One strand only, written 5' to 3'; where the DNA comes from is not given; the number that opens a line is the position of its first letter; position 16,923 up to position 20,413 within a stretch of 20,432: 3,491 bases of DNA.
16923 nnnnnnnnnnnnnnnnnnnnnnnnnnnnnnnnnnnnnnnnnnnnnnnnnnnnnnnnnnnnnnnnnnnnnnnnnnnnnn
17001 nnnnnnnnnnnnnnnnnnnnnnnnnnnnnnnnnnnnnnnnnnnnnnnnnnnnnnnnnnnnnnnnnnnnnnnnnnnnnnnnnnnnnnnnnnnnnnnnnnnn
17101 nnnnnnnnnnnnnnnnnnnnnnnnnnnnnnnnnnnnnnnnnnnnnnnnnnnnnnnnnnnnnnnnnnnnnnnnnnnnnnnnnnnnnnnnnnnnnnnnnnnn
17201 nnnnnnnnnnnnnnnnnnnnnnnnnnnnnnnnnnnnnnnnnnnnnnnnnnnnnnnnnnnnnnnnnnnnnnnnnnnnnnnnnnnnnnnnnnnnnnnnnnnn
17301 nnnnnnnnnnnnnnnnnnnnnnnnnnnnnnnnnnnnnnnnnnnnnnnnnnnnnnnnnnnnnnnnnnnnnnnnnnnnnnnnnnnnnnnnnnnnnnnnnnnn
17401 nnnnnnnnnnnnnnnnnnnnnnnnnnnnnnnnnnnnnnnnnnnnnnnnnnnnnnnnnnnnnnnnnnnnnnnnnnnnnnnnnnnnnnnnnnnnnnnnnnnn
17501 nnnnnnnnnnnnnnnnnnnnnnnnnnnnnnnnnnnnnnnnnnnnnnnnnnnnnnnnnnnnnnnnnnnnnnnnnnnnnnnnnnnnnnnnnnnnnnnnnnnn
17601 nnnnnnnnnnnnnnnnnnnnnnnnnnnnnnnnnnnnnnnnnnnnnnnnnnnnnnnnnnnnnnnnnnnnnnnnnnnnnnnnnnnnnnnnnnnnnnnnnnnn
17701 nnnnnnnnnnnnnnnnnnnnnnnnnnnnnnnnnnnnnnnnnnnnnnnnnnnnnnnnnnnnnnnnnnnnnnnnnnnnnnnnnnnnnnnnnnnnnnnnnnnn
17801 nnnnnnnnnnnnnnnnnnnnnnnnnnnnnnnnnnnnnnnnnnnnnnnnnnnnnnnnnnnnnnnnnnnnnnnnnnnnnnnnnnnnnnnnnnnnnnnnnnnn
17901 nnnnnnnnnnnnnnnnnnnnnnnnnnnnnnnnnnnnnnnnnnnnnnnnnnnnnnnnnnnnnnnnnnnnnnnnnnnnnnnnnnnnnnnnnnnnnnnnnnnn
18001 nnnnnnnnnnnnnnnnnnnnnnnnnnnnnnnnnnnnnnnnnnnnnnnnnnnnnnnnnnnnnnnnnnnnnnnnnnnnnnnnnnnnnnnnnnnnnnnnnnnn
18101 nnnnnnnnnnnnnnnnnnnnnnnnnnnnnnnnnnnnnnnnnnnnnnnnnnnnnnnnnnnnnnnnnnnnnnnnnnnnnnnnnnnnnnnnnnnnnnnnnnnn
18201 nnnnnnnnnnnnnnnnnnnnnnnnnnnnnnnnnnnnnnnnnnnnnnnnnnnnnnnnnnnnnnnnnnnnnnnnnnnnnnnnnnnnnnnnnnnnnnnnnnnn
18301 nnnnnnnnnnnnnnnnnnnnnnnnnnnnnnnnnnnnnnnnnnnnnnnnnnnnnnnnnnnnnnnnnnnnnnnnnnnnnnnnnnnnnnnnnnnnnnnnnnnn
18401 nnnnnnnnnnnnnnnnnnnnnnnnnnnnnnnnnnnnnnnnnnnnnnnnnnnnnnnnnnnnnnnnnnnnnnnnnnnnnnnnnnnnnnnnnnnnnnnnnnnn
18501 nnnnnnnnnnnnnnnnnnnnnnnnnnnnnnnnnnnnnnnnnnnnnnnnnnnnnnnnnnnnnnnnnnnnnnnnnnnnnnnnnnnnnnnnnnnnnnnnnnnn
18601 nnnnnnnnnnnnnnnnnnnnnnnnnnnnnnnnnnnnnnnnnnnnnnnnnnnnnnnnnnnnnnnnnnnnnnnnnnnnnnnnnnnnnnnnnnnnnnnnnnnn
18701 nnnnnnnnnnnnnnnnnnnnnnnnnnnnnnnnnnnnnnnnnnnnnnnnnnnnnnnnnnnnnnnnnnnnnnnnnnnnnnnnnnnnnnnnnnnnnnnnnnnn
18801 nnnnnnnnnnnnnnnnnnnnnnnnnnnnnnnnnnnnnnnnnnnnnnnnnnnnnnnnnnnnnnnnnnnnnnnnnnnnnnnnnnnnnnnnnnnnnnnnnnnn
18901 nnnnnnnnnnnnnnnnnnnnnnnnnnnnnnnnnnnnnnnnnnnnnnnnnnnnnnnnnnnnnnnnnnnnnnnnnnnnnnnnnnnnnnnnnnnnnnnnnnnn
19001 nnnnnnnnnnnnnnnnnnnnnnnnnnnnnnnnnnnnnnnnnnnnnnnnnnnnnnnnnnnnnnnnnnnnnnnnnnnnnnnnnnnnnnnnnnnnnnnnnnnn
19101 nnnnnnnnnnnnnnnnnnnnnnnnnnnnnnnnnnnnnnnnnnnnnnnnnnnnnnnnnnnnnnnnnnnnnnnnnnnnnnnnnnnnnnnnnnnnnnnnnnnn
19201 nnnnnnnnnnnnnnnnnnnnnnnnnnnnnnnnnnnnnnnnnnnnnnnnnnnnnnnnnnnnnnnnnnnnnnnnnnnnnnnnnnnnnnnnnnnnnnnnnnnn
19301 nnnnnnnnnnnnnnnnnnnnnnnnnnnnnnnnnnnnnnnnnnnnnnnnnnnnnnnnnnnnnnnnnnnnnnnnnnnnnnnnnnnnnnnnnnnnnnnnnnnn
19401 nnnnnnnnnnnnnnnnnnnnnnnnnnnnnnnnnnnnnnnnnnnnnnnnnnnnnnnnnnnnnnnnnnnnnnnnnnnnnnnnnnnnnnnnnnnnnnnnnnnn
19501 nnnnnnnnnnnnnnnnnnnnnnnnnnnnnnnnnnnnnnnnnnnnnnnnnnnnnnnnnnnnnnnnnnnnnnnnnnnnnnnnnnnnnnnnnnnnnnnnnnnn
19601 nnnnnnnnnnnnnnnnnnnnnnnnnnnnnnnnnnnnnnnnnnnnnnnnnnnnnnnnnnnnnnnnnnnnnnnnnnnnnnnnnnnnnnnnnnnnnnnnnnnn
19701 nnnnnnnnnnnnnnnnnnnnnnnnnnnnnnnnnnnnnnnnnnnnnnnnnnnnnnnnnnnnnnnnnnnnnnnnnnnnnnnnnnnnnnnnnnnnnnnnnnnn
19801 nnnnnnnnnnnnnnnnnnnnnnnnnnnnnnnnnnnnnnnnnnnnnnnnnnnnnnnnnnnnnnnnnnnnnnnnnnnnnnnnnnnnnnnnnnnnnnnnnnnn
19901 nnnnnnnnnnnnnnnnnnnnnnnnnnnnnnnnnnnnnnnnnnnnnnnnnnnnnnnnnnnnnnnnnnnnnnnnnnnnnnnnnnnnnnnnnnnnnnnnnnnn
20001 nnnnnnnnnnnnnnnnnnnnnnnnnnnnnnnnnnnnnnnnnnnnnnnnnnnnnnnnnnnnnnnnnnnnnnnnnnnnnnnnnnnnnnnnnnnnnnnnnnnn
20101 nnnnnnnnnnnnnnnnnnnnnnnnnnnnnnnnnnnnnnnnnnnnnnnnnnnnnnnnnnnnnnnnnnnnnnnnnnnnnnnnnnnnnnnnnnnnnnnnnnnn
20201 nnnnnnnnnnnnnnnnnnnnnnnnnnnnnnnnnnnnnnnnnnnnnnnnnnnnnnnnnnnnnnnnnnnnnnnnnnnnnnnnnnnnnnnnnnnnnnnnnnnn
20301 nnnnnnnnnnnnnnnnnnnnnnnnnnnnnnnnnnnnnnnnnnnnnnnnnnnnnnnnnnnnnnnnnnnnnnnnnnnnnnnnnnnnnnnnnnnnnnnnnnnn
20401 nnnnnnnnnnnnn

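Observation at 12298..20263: Reduced three-gene Mag/YfaS-type alpha-2-macroglobulin module: TM-anchored 723-aa protein, then DUF1175 lipoprotein, then thioester A2M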

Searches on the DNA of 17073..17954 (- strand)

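Call 83: search_rna_families(sources=[L012, L091, L106, L098], threshold=evalue, max_evalue=1)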
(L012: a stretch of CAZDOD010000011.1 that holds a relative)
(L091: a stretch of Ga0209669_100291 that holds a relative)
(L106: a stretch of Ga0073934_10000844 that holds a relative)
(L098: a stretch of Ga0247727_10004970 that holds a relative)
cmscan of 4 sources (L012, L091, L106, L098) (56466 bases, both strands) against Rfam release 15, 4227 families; matches with E-value up to 1: 4.
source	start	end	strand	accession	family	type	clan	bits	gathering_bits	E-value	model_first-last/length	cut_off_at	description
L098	9860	9943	+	RF00005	tRNA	Gene; tRNA;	CL00001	50.6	29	6.2e-08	1-71/71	no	tRNA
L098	6072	6140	+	RF04128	MIR8562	Gene; miRNA;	-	32.7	211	0.037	1-242/242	no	MIR8562 microRNA precursor family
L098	6064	6148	-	RF01917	MIR2587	Gene; miRNA;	-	25.6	75.5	0.9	1-94/94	no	MIR2587 microRNA precursor family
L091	8587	8923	+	RF01953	SOX2OT_exon3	Gene; lncRNA;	-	19.5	70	0.52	1-276/276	no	SOX2 overlapping transcript exon 3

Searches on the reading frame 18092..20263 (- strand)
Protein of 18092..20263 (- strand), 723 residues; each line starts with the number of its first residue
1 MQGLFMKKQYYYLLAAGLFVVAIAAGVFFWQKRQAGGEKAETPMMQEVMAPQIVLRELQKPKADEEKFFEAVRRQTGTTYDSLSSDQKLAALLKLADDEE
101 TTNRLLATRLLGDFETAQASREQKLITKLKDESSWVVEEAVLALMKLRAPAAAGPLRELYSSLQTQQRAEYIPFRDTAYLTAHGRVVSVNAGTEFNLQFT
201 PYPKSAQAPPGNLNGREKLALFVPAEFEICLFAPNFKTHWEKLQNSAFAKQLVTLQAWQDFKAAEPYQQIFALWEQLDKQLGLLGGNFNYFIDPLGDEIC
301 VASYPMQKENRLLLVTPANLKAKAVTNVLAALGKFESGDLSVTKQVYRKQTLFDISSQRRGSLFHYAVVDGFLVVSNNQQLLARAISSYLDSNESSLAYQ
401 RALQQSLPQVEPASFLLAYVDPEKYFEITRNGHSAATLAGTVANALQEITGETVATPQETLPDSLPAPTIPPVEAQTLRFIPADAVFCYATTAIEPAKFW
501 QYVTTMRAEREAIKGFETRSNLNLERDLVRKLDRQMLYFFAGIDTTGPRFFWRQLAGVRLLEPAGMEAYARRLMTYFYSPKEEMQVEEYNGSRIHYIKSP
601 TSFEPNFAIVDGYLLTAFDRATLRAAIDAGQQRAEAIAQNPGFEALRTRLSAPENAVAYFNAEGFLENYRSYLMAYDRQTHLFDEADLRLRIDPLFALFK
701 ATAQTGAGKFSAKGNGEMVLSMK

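Call 5: search_protein_families(library=pfam, proteins=[window:18092-20263:-], max_evalue=0.01)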
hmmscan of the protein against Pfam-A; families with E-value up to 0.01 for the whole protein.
window:18092-20263:- (723 aa): 2 families
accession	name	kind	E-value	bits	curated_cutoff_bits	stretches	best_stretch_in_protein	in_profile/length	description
PF11832.13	DUF3352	-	1.2e-23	84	26.8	2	255-530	58-355/536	Protein of unknown function (DUF3352)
PF13646.12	HEAT_2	-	7.3e-07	29.8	27.7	1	90-161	2-72/88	HEAT repeats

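Call 6: search_protein_families(library=ncbifam, proteins=[window:18092-20263:-], max_evalue=0.01)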
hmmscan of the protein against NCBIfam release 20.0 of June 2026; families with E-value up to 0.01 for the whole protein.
window:18092-20263:- (723 aa): 0 families

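Call 7: find_encoding_contigs(protein=window:18092-20263:-, flank=10000, max_places=10)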
Protein window:18092-20263:- (723 aa): no gene with exactly this product is on record in the collection.

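Call 29: search_solved_structures(query=window:18092-20263:-, max_evalue=1)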
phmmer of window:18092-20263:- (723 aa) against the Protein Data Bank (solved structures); distinct sequences matched with E-value up to 1: 21.
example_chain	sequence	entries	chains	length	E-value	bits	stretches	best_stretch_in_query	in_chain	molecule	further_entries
6ft5_A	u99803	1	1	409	1.7e-08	36.6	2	72-156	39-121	alphaRep A3_A3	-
9sah_A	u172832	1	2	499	8.8e-06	27.6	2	60-158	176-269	E4-NB2 synthetic fusion protein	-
6fsq_A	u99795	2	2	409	9.7e-06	27.4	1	72-156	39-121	alphaRep A3_bGFPD | A3_bGFPD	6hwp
4zv6_A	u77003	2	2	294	4.4e-05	25.3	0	82-156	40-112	AlphaRep-7 | alpha-Rep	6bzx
3ltm_A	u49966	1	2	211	5.3e-05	25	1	66-156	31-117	Alpha-Rep4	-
3ltj_A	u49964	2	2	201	8.5e-05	24.3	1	72-156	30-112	AlphaRep-4 | bA3-2: binder of A3 protein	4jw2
6gwc_C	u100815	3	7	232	0.0001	24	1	70-155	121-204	iE5 ALPHAREP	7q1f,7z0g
4xl5_C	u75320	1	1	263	0.00038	22.2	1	85-155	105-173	bGFP-A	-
9rhz_A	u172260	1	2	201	0.00048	21.8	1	78-156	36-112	ALPHAREP bE5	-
6gx7_E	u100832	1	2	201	0.0012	20.6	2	72-164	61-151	iiiA5 ALPHAREP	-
4xvp_D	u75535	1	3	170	0.011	17.3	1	72-158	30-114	BGFP-C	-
8aw4_A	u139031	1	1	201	0.016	16.9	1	72-157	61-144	ALPHAREP bB-E3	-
9j79_B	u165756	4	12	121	0.098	14.2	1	234-312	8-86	Mitochondrial import receptor subunit TOM20 homolog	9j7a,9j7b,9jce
7vc9_M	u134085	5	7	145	0.15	13.6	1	234-312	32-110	Mitochondrial import receptor subunit TOM20 homolog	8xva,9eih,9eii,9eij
1ij5_A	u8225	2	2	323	0.16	13.5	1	51-191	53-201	PLASMODIAL SPECIFIC LAV1-2 PROTEIN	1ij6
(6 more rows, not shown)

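Call 48: search_protein_representatives(protein=window:18092-20263:-)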
Query: 723 residues. Proteins with E-value up to 0.001 (for the whole library): 181; up to 1e-10: 23; up to 1e-30: 5. The best 150 are listed.
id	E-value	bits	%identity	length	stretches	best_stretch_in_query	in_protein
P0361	2.0e-292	988.0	63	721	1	6-723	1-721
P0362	1.3e-83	298.1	71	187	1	537-723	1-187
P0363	2.4e-51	191.4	30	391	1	360-710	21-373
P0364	3.3e-38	148.0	25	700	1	65-714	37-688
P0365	7.2e-32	127.1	27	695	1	64-705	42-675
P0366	1.3e-27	113.0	25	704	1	65-723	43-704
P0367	1.4e-25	106.3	22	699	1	65-701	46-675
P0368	3.9e-25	104.8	25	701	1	63-699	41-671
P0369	2.8e-13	65.6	28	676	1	65-406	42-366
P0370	3.7e-13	65.2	21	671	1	217-701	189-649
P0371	5.1e-12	61.5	29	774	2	472-671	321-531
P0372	5.5e-12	61.4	28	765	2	445-664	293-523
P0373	1.2e-11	60.2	52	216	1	6-70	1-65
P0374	1.3e-11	60.1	22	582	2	471-664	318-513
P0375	1.4e-11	60.0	26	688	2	461-671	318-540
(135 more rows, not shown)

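Call 81: search_protein_families(library=pfam, alignment_id=A5, max_evalue=0.01)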
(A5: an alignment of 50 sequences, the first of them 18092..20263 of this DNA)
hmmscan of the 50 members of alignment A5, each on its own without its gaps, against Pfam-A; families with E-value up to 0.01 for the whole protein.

A. member 1, window:18092-20263:- (723 aa): 2 families
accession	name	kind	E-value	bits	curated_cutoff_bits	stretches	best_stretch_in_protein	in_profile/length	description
PF11832.13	DUF3352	-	1.2e-23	84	26.8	2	255-530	58-355/536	Protein of unknown function (DUF3352)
PF13646.12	HEAT_2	-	7.3e-07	29.8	27.7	1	90-161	2-72/88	HEAT repeats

B. families by the number of members that match (of 50 scanned): 23 families
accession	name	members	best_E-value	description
PF11832.13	DUF3352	43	1.5e-42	Protein of unknown function (DUF3352)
PF13646.12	HEAT_2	5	6.5e-09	HEAT repeats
PF04351.19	PilP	1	5.9e-09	Pilus assembly protein, PilP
PF23203.1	KIF21A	1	1.9e-05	KIF21A-like domain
PF04977.20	DivIC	1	0.00011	Septum formation initiator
PF25450.1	Rab11-FIP3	1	0.00032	Rab11-FIP3-like domain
PF00261.25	Tropomyosin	1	0.00052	Tropomyosin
PF09809.14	MRP-L27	1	0.0018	Mitochondrial ribosomal protein L27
PF06730.16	FAM92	1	0.0019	FAM92 protein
PF00435.27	Spectrin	1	0.0026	Spectrin repeat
PF06103.16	DUF948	1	0.0029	Bacterial protein of unknown function (DUF948)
PF12939.12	DUF3837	1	0.0032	Domain of unknown function (DUF3837)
PF23991.1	DUF7310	1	0.0038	Coiled-coil region of unknown function (DUF7310)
PF24122.1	Cas8b_C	1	0.0038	Type I-B CRISPR Cas8b C-terminal domain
PF09486.15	HrpB7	1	0.0042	Bacterial type III secretion protein (HrpB7)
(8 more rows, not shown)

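Call 85: predict_structure(alignment_id=A5)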
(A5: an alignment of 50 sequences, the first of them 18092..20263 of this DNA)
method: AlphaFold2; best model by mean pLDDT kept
length: 723 residues; sequences in the alignment: 50
mean_pLDDT: 86.3   pTM: 0.81
mean pLDDT of the five models: 86.3, 86.1, 84.7, 84.1, 84.0
residues with pLDDT >= 90: 442; 70-90: 192; 50-70: 43; < 50: 46
segments of 3 or more residues with pLDDT < 50: 1-16, 32-60
pLDDT, mean of each block of 10 residues (from residue 1): 36 49 57 44 35 36 86 97 97 97 95 93 97 92 96 97 87 86 92 91 76 82 94 93 88 93 82 80 73 91 84 96 87 75 95 90 93 96 96 86 90 94 81 76 94 76 69 95 97 92 74 88 95 97 91 97 97 90 94 95 94 97 98 97 91 91 94 92 90 94 90 91 84
secondary structure, 60 per line:
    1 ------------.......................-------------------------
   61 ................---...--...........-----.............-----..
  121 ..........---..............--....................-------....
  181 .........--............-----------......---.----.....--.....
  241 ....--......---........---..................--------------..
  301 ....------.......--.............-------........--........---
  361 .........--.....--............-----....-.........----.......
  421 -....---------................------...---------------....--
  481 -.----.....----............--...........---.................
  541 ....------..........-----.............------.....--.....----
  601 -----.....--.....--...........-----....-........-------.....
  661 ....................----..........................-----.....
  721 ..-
elements in order (helices of 4 or more, strands of 3 or more residues): H13-35 H61-76 H85-95 H101-113 H119-130 H134-147 H150-169 E177-189 E192-203 H215-220 E229-233 H236-244 H247-252 H256-263 H267-284 E299-304 E311-317 H320-332 E340-347 E350-357 E361-369 E372-376 H379-390 H401-409 E414-420 H422-425 H435-450 H475-478 E487-491 H496-507 H510-520 H524-531 E532-544 E551-560 H566-578 E585-589 E592-596 E606-610 E613-617 H620-630 H641-648 E656-661 H662-680 H685-702 E703-710 E716-722

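Call 87: fold_search(model_id=the predicted structure, library=pdb)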
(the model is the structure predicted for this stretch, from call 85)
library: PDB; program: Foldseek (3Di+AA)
matches with E <= 10: 724; with E <= 0.001: 0
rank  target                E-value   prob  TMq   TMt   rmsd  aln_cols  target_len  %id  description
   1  1te4_MODEL_1_A        1.8e-02  1.00  0.10  0.60   4.1        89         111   28  Solution structure of MTH187. Ontario Centre for Structural Proteomics target MTH0187_1_111; Northeast Structu (released 2004-07-13)
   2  9t1m_E                3.4e-02  1.00  0.11  0.46   7.3       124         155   22  Nuclear export protein/Non-structural protein 2 (NEP/NS2) in complex with artificial alpha Rep protein (released 2025-11-12)
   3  9t1m_A                3.9e-02  1.00  0.10  0.44   7.6       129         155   19  Nuclear export protein/Non-structural protein 2 (NEP/NS2) in complex with artificial alpha Rep protein (released 2025-11-12)
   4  7q1e_C                4.7e-02  1.00  0.11  0.46   6.2       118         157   22  CPAP:TUBULIN:IIH5 ALPHAREP COMPLEX (released 2022-04-13)
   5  7q1e_D                5.4e-02  1.00  0.10  0.44   5.9       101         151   28  CPAP:TUBULIN:IIH5 ALPHAREP COMPLEX (released 2022-04-13)
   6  8y9d_A                5.7e-02  0.09  0.08  0.10  21.7       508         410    6  Versatile Aromatic Prenyltransferase auraA in complex with DMAPP and cyclo-(L-Val-L-His) (released 2025-02-05)
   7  6vy9_A                6.0e-02  0.11  0.08  0.13  29.1       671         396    8  Crystal structure of NotF prenyltransferase (released 2021-02-03)
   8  7q1f_D                6.9e-02  1.00  0.10  0.40   8.8       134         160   22  CPAP:TUBULIN:IE5 ALPHAREP COMPLEX (released 2022-04-20)
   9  6g4j_B                7.2e-02  1.00  0.09  0.53   1.2        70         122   28  Structure of the protein kinase YabT from Bacillus subtilis in complex with an alphaREP crystallization helper (released 2019-01-30)
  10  6fvn_B                7.2e-02  0.04  0.05  0.09  23.8       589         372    8  DNA polymerase sliding clamp from Mycobacterium tuberculosis with bound P7 peptide (released 2019-04-10)
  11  6veh                  8.6e-02  1.00  0.09  0.35   8.0       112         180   21  Computationally designed C3-symmetric homotrimer from HEAT repeat protein (released 2020-08-05)
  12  4xvp_D                9.0e-02  1.00  0.11  0.46   8.2       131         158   24  X-ray structure of bGFP-C / EGFP complex (released 2015-08-19)
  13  9jhx_A                9.0e-02  0.08  0.06  0.09  21.9       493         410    6  Versatile Aromatic Prenyltransferase auraA mutant-Y207A in complex with DMSPP (released 2025-02-05)
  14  7y3v_B                9.0e-02  0.05  0.06  0.10  27.1       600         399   11  Crystal structure of CdpNPT in complex with harmane (released 2023-04-05)
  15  4jw3_C                9.5e-02  1.00  0.10  0.71   2.0        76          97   26  Selection of specific protein binders for pre-defined targets from an optimized library of artificial helicoidal repea (released 2013-09-25)
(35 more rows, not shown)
